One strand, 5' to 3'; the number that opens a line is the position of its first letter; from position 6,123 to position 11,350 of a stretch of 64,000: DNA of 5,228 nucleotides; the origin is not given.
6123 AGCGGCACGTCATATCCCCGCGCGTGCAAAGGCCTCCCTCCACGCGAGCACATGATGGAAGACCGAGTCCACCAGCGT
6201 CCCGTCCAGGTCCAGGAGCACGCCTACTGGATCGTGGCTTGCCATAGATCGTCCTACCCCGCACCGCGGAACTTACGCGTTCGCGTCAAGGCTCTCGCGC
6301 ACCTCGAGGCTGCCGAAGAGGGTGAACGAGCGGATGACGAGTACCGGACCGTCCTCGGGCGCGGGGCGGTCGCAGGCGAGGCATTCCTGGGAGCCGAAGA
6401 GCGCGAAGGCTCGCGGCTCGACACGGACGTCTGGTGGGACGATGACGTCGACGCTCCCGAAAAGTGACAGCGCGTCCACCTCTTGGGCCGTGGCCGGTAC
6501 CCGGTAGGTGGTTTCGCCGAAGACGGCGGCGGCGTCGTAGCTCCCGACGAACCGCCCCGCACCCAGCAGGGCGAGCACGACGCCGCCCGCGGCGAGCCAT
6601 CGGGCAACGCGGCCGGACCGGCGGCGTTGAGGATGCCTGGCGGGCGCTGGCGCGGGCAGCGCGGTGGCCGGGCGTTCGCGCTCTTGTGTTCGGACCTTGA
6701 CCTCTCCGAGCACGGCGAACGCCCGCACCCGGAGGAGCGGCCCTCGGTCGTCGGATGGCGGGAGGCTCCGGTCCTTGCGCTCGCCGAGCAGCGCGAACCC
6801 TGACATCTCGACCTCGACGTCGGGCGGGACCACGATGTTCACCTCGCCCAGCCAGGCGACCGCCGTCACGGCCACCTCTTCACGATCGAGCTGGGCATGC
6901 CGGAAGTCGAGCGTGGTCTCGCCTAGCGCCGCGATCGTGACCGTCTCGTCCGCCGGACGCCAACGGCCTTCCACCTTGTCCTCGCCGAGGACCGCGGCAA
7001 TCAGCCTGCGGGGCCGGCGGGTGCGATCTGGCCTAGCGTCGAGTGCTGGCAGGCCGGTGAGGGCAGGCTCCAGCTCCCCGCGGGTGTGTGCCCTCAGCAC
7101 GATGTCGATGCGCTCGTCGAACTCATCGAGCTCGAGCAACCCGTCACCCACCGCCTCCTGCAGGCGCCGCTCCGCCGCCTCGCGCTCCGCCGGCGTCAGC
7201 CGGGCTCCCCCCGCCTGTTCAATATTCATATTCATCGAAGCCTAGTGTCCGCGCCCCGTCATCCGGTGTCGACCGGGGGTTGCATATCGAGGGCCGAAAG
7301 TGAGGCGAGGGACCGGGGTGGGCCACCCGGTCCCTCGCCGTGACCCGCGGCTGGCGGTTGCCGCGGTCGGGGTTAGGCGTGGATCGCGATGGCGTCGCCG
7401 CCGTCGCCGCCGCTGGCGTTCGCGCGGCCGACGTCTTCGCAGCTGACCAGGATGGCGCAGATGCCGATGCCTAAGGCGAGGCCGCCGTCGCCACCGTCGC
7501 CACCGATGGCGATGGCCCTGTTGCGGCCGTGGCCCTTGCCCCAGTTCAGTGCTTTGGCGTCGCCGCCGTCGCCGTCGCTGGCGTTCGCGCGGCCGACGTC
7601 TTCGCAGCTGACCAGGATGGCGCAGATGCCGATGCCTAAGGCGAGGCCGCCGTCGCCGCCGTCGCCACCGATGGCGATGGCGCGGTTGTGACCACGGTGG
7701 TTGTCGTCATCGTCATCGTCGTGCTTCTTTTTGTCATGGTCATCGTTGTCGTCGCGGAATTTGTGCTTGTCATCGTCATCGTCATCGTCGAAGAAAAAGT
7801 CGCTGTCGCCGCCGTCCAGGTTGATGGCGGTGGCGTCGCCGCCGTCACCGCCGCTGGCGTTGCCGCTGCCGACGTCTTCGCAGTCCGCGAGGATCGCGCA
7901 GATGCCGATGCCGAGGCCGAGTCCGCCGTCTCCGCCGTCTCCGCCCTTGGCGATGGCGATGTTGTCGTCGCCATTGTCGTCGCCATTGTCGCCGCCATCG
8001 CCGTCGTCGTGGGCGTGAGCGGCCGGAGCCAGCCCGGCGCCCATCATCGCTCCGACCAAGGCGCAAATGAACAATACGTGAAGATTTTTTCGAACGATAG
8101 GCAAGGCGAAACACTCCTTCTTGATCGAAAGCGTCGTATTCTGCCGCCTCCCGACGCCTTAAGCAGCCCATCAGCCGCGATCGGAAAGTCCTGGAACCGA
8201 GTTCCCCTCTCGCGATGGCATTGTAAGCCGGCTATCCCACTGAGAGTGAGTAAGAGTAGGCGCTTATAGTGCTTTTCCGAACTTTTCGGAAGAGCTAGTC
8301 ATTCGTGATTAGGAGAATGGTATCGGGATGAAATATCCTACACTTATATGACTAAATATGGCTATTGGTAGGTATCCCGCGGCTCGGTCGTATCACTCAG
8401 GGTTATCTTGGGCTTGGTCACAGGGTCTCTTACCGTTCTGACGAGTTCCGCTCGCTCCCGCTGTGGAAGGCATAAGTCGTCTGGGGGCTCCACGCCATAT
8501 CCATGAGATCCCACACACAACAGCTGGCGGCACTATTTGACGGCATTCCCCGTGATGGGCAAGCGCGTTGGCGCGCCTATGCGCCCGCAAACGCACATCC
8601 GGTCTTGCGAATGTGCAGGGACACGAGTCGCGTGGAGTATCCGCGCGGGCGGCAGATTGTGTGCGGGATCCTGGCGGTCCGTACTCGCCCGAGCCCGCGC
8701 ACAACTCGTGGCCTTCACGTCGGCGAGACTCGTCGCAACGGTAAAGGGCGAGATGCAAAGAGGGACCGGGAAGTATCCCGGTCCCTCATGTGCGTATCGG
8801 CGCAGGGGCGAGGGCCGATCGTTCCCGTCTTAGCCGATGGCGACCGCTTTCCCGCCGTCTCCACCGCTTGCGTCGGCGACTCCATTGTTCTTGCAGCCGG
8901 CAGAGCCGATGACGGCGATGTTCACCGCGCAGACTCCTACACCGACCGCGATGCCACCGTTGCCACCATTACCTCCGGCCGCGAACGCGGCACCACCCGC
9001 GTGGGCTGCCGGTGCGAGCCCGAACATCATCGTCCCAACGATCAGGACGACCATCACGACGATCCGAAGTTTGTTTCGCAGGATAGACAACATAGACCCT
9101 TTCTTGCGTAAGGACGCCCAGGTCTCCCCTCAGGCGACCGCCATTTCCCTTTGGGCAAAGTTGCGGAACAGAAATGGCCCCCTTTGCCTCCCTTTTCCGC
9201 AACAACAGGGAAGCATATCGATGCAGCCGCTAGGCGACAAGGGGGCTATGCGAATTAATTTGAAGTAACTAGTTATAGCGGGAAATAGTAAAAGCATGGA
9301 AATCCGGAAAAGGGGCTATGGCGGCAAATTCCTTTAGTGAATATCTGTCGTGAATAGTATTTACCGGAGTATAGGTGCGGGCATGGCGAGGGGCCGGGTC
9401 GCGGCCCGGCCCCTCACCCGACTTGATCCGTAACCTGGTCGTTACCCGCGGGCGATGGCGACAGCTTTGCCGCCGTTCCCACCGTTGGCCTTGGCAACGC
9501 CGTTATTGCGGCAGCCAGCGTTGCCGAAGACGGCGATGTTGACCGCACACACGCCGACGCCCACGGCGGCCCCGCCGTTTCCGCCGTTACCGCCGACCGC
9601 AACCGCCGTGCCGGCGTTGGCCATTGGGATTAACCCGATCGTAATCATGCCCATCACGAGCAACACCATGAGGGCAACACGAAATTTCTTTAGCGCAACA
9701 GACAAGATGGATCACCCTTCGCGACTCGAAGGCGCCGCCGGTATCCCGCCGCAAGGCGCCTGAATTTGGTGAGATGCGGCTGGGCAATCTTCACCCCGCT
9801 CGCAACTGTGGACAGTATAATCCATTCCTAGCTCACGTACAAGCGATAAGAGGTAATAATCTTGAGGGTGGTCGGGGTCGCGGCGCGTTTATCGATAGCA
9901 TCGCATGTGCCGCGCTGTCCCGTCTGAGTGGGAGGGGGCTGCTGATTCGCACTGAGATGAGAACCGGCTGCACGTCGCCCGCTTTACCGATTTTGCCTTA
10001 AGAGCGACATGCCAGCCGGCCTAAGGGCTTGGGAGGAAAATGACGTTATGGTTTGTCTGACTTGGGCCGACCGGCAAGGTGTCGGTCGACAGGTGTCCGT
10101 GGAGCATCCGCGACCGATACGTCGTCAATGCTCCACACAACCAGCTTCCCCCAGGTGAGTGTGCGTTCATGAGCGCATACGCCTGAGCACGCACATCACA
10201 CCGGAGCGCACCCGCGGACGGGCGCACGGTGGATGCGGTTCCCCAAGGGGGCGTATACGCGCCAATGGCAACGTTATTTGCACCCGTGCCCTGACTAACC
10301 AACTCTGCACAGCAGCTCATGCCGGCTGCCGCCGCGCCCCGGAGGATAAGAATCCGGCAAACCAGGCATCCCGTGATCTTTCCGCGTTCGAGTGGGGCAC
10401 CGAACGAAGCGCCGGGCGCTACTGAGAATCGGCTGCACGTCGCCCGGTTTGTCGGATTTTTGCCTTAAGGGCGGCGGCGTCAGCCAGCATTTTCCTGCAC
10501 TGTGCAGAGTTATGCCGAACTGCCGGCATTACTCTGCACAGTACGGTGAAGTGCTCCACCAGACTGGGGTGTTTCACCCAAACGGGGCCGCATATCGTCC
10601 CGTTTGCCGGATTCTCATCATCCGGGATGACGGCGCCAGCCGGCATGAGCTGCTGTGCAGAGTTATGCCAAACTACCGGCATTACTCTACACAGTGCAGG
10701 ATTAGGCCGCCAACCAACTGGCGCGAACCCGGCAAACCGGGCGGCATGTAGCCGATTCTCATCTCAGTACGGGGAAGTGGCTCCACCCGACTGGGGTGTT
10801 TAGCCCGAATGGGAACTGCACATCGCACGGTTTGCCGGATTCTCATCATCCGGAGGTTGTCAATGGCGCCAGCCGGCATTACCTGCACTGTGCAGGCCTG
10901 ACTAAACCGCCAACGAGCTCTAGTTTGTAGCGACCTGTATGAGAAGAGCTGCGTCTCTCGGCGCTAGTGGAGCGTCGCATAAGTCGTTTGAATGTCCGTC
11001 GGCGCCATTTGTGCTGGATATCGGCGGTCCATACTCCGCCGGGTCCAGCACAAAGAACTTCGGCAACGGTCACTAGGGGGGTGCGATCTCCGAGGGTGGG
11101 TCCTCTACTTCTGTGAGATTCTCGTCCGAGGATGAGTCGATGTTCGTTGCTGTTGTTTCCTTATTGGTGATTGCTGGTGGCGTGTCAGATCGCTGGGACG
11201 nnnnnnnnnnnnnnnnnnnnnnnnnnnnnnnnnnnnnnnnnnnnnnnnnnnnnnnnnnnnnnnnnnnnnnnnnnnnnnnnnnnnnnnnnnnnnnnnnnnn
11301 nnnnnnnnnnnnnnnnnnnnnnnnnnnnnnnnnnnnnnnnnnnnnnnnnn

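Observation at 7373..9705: Tandem family of secreted Gly/Asp(Asn)-rich two-Cys module proteins with no family I can name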

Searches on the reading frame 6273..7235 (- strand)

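Call 21: search_protein_families(library=pfam, proteins=[window:6273-7235:-], max_evalue=0.001)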
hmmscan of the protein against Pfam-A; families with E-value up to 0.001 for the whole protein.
window:6273-7235:- (320 aa): 2 families
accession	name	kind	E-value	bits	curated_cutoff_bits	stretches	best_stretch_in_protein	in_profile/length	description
PF08044.16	DUF1707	-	5.3e-15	55.6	27.6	1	12-63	2-53/53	DUF1707 SHOCT-like domain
PF09922.15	LiaF-like_C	-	6.4e-13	49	29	1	98-152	17-71/114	Cell wall-active antibiotics response LiaF, C-terminal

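Call 76: search_protein_families(library=ncbifam, proteins=[window:6273-7235:-], max_evalue=0.01)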
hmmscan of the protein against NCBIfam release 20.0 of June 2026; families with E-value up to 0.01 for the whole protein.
window:6273-7235:- (320 aa): 1 family
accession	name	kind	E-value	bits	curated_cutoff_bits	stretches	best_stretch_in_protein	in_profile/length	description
NF040535.1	LiaF_C_term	equivalog_domain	1.2e-11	44.7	57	1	101-152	7-58/103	cell wall-active antibiotics response protein LiaF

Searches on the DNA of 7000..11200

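Call 41: search_rna_families(source=window, start=7000, end=11200, threshold=evalue, max_evalue=1)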
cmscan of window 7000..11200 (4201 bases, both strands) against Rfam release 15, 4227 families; matches with E-value up to 1: 5.
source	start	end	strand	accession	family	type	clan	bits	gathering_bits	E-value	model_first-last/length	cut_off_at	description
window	8682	8790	+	RF04219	HCV_J750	Cis-reg;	-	27.1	90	0.041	1-113/113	no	J750 non-coding RNA (containing SLSL761 and SL783)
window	7937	7999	+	RF01059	mir-598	Gene; miRNA;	-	21.9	69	0.38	1-80/80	no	mir-598 microRNA precursor family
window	7768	7835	+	RF02097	mir-1662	Gene; miRNA;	-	21.9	85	0.65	1-66/66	no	mir-1662 microRNA precursor family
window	7628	7723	+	RF01059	mir-598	Gene; miRNA;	-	21.8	69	0.4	1-80/80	no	mir-598 microRNA precursor family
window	10484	10557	+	RF03426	mir-1294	Gene; miRNA;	-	20.1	90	0.77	1-118/118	no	mir-1294 microRNA precursor family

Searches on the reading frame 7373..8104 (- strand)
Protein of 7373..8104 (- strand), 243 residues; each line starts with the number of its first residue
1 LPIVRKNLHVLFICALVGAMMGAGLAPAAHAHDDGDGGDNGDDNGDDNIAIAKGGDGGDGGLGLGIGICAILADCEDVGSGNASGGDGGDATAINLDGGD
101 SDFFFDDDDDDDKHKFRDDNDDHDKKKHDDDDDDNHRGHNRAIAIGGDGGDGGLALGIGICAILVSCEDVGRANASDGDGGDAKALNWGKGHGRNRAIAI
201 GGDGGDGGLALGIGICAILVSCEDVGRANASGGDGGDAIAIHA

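Call 3: search_protein_families(library=pfam, proteins=[window:7373-8104:-], max_evalue=10)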
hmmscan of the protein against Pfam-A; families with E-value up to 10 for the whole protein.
window:7373-8104:- (243 aa): 2 families
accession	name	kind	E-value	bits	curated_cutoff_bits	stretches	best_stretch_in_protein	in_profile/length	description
PF04931.18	DNA_pol_phi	-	0.36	9.4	27.6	1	102-135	634-667/765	DNA polymerase phi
PF04147.17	Nop14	-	3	6.4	34.9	1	37-135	304-402/862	Nop14-like family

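Call 4: search_protein_families(library=ncbifam, proteins=[window:7373-8104:-], max_evalue=10)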
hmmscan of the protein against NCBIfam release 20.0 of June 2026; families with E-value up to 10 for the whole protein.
window:7373-8104:- (243 aa): 1 family
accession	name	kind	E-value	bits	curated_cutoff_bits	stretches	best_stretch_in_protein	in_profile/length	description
NF045726.2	XXplasma_LP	domain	0.47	10.9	19.3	0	152-168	8-24/27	Vmc-like lipoprotein signal peptide domain-containing protein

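Call 8: search_solved_structures(query=window:7373-8104:-, max_evalue=10)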
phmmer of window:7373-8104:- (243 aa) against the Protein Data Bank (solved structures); distinct sequences matched with E-value up to 10: 2.
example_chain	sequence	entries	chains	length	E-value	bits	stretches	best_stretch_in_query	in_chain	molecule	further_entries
5wlc_SO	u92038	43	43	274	1.4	11.4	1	83-150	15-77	Pno1 | Pre-rRNA-processing protein PNO1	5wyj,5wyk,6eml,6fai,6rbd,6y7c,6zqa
6ke6_RT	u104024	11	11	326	1.9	11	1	83-150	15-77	Pre-rRNA-processing protein PNO1 | Pno1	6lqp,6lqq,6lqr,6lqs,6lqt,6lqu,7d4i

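Call 61: search_protein_families(library=pfam, alignment_id=A6, max_evalue=1)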
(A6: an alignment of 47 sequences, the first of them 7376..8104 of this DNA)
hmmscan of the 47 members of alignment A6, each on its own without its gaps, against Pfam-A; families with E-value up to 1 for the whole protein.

A. member 1, window:7376-8104:- (243 aa): 1 family
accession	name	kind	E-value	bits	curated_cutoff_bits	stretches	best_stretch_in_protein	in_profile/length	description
PF04931.18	DNA_pol_phi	-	0.36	9.4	27.6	1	102-135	634-667/765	DNA polymerase phi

B. families by the number of members that match (of 47 scanned): 9 families
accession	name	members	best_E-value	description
PF08899.16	DUF1844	2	0.055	Domain of unknown function (DUF1844)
PF17820.7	PDZ_6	1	0.03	PDZ domain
PF11177.13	DUF2964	1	0.055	Protein of unknown function (DUF2964)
PF04956.18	TrbC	1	0.064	TrbC/VIRB2 pilin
PF13582.12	Reprolysin_3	1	0.09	Metallo-peptidase family M12B Reprolysin-like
PF11137.13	DUF2909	1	0.17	Protein of unknown function (DUF2909)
PF11992.13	TgpA_N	1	0.19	TgpA N-terminal domain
PF04931.18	DNA_pol_phi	1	0.36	DNA polymerase phi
PF13801.11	Metal_resist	1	0.38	Heavy-metal resistance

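Call 66: predict_structure(alignment_id=A6)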
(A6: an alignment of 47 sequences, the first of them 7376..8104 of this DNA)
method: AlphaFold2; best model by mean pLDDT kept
length: 243 residues; sequences in the alignment: 47
mean_pLDDT: 50.7   pTM: 0.33
mean pLDDT of the five models: 50.7, 47.9, 47.4, 47.3, 43.9
residues with pLDDT >= 90: 0; 70-90: 14; 50-70: 106; < 50: 123
segments of 3 or more residues with pLDDT < 50: 26-38, 71-81, 98-108, 125-128, 161-172, 178-181, 188-195, 202-208, 214-243
pLDDT, mean of each block of 10 residues (from residue 1): 68 76 49 47 53 58 54 44 52 54 44 53 51 51 53 54 43 47 49 50 48 44 39 41 37
secondary structure, 60 per line:
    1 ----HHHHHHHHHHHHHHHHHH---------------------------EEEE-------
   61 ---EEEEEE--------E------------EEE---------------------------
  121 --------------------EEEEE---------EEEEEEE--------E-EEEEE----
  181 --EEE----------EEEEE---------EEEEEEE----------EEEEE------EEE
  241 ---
elements in order: H5-22 E50-53 E64-69 E91-93 E141-145 E155-161 E172-176 E183-185 E196-200 E210-216 E227-231 E238-240

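Call 69: fold_search(model_id=the predicted structure, library=pdb)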
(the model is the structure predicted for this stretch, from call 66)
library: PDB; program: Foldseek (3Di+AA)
matches with E <= 10: 0; with E <= 0.001: 0
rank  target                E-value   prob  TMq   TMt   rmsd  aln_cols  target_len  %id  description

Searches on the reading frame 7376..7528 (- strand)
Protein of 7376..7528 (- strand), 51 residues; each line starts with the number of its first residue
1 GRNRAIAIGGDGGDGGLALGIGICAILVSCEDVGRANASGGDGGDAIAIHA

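Call 27: find_homologous_proteins(query=A3, max_evalue=0.01)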
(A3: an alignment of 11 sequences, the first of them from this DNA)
Query A3 (11 sequences) (51 aa, profile of the alignment): 18 proteins with E <= 0.01 among 8000 candidates.
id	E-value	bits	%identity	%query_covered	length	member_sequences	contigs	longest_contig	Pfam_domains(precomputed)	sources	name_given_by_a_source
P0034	4.1e-15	73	47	92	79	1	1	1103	-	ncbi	ncbi:MAG: hypothetical protein ACREJC_01325 [Tepidisphaeraceae bacterium]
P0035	8.2e-13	66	68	43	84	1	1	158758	-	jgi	jgi:hypothetical protein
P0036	1.6e-12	65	67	47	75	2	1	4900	-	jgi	jgi:hypothetical protein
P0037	4.3e-12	63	-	-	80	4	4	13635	-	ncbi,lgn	-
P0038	7.1e-11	59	63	31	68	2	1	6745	-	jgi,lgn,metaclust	metaclust:\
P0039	9.5e-10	56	70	45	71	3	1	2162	-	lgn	-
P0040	1.2e-9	55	63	31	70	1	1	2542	-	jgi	jgi:hypothetical protein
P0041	1.6e-9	55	-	-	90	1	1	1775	-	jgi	jgi:hypothetical protein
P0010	8.7e-7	46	51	57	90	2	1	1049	-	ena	-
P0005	1.0e-6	46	59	94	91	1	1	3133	-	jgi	jgi:hypothetical protein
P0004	3.1e-6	44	52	94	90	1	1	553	-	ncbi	-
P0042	4.7e-6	44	54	94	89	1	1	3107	-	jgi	jgi:hypothetical protein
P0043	1.4e-5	42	54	94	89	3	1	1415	-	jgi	jgi:hypothetical protein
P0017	1.6e-5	42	53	55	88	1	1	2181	-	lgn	-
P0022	2.1e-5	42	55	63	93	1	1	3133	-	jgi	jgi:hypothetical protein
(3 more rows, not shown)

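Call 29: find_encoding_contigs(protein=P0035, flank=10000, max_places=2)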
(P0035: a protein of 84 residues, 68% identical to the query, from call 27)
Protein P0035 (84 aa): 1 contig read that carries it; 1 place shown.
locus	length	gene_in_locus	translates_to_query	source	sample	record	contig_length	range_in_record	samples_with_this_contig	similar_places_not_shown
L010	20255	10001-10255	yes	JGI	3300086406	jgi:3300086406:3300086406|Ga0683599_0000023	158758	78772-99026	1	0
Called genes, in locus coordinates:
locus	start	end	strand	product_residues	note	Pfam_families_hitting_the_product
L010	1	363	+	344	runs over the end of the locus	PF06559:DCD_N, PF22769:DCD, PF22569:DCD_C (faint), PF14890:Intein_splicing, PF22769:DCD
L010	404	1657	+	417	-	PF00067:p450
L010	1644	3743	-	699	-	PF12838:Fer4_7 (faint), PF13534:Fer4_17 (faint), PF00037:Fer4 (faint), PF12797:Fer4_2 (faint), PF13183:Fer4_8 (weak), PF13187:Fer4_9, PF13237:Fer4_10, PF02754:CCG, +1 more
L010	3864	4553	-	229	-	PF03070:TENA_THI-4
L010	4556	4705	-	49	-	-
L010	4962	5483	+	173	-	PF02643:DUF192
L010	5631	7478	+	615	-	PF00012:HSP70, PF06723:MreB_Mbl, PF00012:HSP70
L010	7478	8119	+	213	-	PF01025:GrpE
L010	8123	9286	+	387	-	PF00226:DnaJ, PF01556:DnaJ_C, PF00684:DnaJ_CXXCXGXG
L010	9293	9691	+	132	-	PF00376:MerR, PF12728:HTH_17 (weak), PF13411:MerR_1, PF13591:MerR_2 (weak)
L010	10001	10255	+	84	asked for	-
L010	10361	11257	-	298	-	PF00528:BPD_transp_1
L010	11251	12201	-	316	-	PF00528:BPD_transp_1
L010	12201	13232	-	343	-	PF00005:ABC_tran, PF13304:AAA_21 (faint)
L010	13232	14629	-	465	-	PF01547:SBP_bac_1, PF13416:SBP_bac_8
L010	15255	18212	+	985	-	PF13191:AAA_16, PF07719:TPR_2 (faint), PF13424:TPR_12 (faint), PF17874:TPR_MalT, PF00196:GerE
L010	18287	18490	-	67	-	-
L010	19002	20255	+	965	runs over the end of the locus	PF25816:RamC_N, PF00069:Pkinase, PF05147:LANC_like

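Call 30: find_encoding_contigs(protein=P0037, flank=7000, max_places=3)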
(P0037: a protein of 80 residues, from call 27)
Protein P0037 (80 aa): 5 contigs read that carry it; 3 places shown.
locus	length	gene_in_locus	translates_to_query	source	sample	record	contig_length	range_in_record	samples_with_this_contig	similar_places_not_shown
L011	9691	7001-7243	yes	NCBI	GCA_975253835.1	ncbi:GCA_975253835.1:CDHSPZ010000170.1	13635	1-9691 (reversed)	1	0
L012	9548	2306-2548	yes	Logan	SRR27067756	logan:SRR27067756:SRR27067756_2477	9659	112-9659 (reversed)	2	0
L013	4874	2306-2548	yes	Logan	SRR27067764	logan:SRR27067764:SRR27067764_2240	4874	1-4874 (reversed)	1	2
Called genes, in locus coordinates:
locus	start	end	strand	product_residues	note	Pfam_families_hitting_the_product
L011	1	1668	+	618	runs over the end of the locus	PF00012:HSP70, PF06723:MreB_Mbl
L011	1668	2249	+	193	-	PF01025:GrpE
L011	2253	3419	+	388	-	PF00226:DnaJ, PF01556:DnaJ_C, PF00684:DnaJ_CXXCXGXG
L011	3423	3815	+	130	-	PF00376:MerR, PF12728:HTH_17 (weak), PF13411:MerR_1, PF13591:MerR_2 (weak)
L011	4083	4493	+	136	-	PF01850:PIN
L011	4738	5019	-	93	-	-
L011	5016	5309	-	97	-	PF02604:PhdYeFM_antitox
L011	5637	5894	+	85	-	PF21983:NikA-like (weak)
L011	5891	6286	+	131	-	PF01850:PIN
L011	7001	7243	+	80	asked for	-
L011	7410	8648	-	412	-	PF02403:Seryl_tRNA_N, PF00587:tRNA-synt_2b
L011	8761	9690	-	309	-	?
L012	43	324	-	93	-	-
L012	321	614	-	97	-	PF02604:PhdYeFM_antitox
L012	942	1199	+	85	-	PF21983:NikA-like (weak)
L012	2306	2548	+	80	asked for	-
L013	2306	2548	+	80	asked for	-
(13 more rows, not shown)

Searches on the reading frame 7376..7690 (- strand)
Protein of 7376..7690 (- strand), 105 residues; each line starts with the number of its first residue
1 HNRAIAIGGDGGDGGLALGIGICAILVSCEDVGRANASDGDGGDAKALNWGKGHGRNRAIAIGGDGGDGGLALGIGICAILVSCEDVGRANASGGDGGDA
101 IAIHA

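Call 85: find_related_loci(query=window:7376-7690:-, collection=metagenome_contigs, flank=6000)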
Query window:7376-7690:- (105 aa) in metagenome_contigs; peptide patterns used: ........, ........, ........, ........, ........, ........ (x = any residue, [..] = any of these).
600 stretches matched a pattern, but none encodes a relative of the query by tblastn (E <= 1e-3).
